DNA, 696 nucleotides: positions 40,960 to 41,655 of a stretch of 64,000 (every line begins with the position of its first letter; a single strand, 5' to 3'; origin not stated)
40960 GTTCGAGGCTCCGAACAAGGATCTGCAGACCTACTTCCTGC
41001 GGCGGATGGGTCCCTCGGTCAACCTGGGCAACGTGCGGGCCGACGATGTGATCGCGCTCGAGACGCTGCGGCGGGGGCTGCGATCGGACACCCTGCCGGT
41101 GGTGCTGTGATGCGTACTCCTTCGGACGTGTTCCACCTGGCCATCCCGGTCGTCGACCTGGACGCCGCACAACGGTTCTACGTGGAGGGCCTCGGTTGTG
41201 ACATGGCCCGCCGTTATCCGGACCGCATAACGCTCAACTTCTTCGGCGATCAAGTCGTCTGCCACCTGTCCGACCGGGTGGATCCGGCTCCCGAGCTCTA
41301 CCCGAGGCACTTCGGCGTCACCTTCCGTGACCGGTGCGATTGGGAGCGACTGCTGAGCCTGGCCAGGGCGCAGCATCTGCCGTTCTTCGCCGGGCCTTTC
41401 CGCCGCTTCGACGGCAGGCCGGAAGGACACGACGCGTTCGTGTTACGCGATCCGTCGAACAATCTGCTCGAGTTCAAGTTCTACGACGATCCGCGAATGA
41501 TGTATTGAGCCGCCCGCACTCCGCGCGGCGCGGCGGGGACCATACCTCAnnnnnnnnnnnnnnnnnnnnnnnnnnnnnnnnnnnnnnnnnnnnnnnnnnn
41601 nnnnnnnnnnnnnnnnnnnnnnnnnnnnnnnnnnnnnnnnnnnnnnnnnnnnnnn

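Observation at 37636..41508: Translationally coupled four-gene operon: ANL ligase, AT3 membrane acyltransferase, phosphosulfolactate synthase (ComA), VOC protein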

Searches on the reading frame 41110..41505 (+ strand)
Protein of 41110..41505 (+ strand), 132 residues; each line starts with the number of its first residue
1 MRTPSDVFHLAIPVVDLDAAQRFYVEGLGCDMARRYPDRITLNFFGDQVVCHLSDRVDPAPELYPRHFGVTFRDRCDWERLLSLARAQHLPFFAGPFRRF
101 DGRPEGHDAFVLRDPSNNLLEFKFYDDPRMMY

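Call 7: search_protein_families(library=pfam, proteins=[window:41110-41505:+], max_evalue=0.01)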
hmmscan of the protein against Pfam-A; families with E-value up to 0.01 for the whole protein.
window:41110-41505:+ (132 aa): 2 families
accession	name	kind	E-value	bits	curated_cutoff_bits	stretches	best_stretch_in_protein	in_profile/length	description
PF00903.31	Glyoxalase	-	3e-12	47.4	20.6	1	8-122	3-121/121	Glyoxalase/Bleomycin resistance protein/Dioxygenase superfamily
PF22677.2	Ble-like_N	-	0.00023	21.3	24.5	1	8-34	3-29/41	Bleomycin resistance protein-like N-terminal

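Call 8: search_protein_families(library=ncbifam, proteins=[window:41110-41505:+], max_evalue=0.01)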
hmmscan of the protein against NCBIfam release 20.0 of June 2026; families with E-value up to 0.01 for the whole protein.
window:41110-41505:+ (132 aa): 0 families

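Call 35: search_solved_structures(query=window:41110-41505:+, show_alignments=3, max_evalue=1)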
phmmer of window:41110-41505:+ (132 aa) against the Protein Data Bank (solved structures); distinct sequences matched with E-value up to 1: 15.
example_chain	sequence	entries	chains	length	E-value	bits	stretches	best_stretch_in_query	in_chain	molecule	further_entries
3rri_A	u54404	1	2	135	5.5e-52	178.6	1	1-132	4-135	Glyoxalase/bleomycin resistance protein/dioxygenase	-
3ey8_A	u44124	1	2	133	6.4e-05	26.1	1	6-126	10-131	Biphenyl-2,3-diol 1,2-dioxygenase III-related protein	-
3r4q_A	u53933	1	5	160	0.00041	23.5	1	1-121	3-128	Lactoylglutathione lyase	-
3ey7_A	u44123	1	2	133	0.00076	22.6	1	6-126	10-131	Biphenyl-2,3-diol 1,2-dioxygenase III-related protein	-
3huh_A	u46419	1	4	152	0.012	18.7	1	7-125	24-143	Virulence protein STM3117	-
3hnq_A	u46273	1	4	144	0.019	18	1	7-125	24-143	Virulence protein STM3117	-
5umw_A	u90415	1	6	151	0.076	16.1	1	7-33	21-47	Glyoxalase/bleomycin resisance protein/dioxygenase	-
6cky_A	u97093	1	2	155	0.1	15.7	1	7-32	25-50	Glyoxalase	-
3zw5_A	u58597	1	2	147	0.11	15.6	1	9-124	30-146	GLYOXALASE DOMAIN-CONTAINING PROTEIN 5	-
2p25_A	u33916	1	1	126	0.14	15.2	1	6-70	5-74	Glyoxalase family protein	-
4mtq_A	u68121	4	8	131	0.17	15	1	7-48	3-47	Lactoylglutathione lyase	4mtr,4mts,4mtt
2c21_A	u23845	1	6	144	0.19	14.8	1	7-46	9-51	TRYPANOTHIONE-DEPENDENT GLYOXALASE I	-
3bqx_A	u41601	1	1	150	0.32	14.1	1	10-124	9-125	Glyoxalase-related enzyme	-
6gaw_Ao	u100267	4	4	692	0.33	14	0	52-93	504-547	Pentatricopeptide repeat domain-containing protein 3, mitochondrial | mS39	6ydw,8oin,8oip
3l7t_A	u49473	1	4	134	0.71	13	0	7-35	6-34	Putative uncharacterized protein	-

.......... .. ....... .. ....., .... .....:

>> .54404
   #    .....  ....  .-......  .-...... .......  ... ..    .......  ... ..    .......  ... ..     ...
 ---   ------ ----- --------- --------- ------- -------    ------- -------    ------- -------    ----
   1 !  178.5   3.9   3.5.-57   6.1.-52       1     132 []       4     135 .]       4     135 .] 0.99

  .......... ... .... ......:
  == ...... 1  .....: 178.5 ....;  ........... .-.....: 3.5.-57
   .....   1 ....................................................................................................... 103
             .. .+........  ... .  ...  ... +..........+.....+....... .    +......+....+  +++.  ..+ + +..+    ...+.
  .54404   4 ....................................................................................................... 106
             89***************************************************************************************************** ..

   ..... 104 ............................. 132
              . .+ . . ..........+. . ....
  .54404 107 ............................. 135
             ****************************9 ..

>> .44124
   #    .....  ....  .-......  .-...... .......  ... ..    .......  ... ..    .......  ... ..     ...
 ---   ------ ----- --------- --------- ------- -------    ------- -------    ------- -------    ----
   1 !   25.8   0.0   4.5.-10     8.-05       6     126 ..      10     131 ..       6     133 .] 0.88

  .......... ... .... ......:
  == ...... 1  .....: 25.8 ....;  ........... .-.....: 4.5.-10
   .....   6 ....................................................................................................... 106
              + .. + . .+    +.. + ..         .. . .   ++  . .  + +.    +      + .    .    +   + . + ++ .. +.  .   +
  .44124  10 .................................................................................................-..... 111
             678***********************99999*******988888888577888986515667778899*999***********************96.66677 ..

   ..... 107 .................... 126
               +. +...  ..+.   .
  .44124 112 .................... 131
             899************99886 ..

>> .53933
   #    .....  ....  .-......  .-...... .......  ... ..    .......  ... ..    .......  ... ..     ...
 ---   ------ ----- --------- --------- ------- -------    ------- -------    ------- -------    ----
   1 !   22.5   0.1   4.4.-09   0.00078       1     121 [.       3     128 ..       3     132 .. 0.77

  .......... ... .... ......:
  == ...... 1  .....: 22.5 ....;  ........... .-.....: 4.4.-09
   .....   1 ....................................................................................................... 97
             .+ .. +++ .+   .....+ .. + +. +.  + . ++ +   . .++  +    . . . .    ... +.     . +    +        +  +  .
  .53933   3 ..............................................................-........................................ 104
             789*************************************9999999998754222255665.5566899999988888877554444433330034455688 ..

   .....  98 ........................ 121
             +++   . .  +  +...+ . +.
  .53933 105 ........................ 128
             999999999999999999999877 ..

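Call 45: search_protein_representatives(protein=window:41110-41505:+)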
Query: 132 residues. Proteins with E-value up to 0.001 (for the whole library): 845; up to 1e-10: 185; up to 1e-30: 8. The best 150 are listed.
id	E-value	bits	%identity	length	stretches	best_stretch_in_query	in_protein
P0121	2.3e-47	176.6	67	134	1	1-132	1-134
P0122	1.5e-45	170.7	37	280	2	6-123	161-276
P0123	3.0e-42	160.1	58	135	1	1-132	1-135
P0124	3.9e-41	156.5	55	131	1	5-132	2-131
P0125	1.2e-37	145.2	75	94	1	1-83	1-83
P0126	1.1e-31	125.8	64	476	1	1-107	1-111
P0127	1.7e-31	125.2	49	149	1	5-126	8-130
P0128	7.6e-31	123.1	56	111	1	1-107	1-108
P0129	3.4e-30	121.0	75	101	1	1-76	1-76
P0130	1.5e-29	118.9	60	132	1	28-127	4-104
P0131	1.6e-29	118.8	66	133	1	1-83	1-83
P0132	2.7e-28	114.9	47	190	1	6-131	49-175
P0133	3.6e-28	114.4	45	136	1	6-132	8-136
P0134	5.4e-28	113.9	63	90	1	55-132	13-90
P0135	3.7e-27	111.1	46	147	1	7-125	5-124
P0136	7.5e-27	110.2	43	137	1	7-132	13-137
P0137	1.0e-26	109.8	43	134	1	5-132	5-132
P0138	1.2e-26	109.5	44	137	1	4-126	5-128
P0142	1.3e-25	106.1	41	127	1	7-131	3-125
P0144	2.9e-25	105.0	43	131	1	4-130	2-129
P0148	1.8e-23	99.2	42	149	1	4-128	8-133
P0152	4.4e-23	98.0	40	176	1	3-126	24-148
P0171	2.4e-20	89.1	41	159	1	5-129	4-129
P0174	5.0e-20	88.1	38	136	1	6-131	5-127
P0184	2.4e-19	85.8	45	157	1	6-129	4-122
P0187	4.3e-19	85.0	40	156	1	7-131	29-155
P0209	1.2e-15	73.9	38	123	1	8-126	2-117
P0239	1.7e-13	66.9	41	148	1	7-130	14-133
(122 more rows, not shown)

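Call 46: list_cluster_members(proteins=[P0123, P0124, P0127, P0133, P0135, P0136, P0137, P0138, P0142, P0144])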
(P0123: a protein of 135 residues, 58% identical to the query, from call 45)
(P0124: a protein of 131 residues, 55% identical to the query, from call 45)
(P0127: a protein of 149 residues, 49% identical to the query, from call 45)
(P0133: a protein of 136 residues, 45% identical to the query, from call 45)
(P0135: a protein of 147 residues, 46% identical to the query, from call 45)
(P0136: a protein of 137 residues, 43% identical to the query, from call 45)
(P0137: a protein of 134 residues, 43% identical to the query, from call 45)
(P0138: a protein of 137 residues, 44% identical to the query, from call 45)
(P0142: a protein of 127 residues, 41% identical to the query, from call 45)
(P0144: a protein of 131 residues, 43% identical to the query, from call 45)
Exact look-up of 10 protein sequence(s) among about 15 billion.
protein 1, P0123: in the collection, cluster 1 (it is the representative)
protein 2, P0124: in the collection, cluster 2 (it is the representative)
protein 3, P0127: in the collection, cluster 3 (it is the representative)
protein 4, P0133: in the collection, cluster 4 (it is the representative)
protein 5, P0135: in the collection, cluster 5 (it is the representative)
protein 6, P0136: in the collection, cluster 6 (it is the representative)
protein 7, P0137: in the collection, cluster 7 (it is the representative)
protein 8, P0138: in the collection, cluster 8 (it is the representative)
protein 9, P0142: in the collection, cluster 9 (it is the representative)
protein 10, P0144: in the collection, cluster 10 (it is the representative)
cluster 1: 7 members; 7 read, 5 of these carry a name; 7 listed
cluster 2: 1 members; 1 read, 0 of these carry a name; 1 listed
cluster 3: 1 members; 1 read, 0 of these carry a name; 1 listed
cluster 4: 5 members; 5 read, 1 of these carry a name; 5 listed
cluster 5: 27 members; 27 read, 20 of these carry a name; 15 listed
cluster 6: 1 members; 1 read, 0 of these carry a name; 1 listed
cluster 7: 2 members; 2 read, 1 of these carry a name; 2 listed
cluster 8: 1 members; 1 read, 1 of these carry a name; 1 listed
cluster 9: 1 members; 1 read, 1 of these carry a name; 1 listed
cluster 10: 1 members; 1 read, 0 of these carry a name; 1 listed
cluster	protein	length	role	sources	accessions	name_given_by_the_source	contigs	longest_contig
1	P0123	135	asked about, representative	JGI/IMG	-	extradiol dioxygenase family protein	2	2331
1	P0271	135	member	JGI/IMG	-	extradiol dioxygenase family protein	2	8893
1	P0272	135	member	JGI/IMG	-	extradiol dioxygenase family protein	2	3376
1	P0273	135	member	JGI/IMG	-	extradiol dioxygenase family protein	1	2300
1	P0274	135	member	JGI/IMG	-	uncharacterized protein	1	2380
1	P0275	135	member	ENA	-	-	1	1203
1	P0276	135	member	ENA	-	-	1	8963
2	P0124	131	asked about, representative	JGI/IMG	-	-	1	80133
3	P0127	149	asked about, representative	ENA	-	-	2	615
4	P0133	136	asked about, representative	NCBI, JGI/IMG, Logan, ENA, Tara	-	strand:- start:1091 stop:1501 length:411 start_codon:yes stop_codon:yes gene_type:complete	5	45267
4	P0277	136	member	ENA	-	-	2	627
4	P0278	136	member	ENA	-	-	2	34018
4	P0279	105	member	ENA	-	-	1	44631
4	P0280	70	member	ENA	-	-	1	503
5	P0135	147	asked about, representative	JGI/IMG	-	extradiol dioxygenase family protein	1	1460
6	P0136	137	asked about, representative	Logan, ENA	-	-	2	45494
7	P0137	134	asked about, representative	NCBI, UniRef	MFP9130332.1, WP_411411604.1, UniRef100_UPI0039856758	VOC family protein [Niallia sp. BSM11] | VOC family protein n=1 Tax=Niallia sp. BSM11 TaxID=3391576 RepID=UPI0039856758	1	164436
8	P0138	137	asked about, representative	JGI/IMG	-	uncharacterized protein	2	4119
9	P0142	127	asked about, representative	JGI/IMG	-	uncharacterized protein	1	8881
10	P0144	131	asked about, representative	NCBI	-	-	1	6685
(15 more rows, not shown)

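Call 49: list_cluster_members(proteins=[P0121, P0132, P0148, P0152, P0171, P0174, P0184, P0187, P0209, P0239])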
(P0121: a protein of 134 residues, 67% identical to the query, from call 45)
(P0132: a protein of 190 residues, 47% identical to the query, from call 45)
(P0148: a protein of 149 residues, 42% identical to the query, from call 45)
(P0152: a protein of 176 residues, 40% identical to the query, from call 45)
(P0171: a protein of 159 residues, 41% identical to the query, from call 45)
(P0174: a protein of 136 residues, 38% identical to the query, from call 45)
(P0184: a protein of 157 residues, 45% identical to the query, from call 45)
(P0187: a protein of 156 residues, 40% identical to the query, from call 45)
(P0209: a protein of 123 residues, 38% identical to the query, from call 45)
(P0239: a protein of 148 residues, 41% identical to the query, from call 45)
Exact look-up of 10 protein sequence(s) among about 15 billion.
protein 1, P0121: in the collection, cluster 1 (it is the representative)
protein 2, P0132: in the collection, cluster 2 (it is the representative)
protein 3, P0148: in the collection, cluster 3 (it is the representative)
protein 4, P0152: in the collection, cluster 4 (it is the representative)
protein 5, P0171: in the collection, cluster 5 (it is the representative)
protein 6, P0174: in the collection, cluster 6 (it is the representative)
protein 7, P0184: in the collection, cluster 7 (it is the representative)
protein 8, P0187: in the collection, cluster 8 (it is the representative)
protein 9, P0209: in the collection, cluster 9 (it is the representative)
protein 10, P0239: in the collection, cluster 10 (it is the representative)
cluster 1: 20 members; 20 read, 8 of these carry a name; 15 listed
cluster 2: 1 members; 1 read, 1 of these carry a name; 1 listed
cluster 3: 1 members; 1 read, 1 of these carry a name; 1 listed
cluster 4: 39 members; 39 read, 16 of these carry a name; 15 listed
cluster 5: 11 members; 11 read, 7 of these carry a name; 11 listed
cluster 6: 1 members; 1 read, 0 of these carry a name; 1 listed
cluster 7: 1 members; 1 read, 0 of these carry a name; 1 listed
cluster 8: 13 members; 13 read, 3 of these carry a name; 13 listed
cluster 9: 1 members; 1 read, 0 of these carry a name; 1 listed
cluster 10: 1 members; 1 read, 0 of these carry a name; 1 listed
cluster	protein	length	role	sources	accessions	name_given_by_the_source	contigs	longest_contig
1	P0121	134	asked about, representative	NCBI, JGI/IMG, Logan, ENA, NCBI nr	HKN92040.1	MAG TPA: VOC family protein [Acidimicrobiia bacterium] | VOC family protein [Acidimicrobiia bacterium]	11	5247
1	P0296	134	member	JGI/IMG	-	extradiol dioxygenase family protein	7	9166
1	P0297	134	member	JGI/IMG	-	uncharacterized protein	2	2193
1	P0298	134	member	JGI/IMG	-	uncharacterized protein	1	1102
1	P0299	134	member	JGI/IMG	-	uncharacterized protein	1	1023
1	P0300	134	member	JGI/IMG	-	extradiol dioxygenase family protein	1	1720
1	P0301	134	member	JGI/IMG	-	extradiol dioxygenase family protein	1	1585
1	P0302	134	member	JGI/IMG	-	extradiol dioxygenase family protein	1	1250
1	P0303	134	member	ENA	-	-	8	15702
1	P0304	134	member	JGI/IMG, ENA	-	-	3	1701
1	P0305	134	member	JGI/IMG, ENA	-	-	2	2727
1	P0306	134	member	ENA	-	-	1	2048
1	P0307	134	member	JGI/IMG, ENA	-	-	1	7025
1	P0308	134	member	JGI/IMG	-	-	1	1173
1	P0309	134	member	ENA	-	-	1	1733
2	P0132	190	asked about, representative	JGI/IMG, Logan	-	uncharacterized protein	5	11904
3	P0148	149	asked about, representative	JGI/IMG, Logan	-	uncharacterized protein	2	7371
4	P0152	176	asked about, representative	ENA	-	-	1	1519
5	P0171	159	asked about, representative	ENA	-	-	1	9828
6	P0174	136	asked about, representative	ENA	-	-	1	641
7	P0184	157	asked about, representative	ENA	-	-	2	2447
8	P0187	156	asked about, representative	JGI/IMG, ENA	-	-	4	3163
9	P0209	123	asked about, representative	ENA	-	-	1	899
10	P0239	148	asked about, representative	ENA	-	-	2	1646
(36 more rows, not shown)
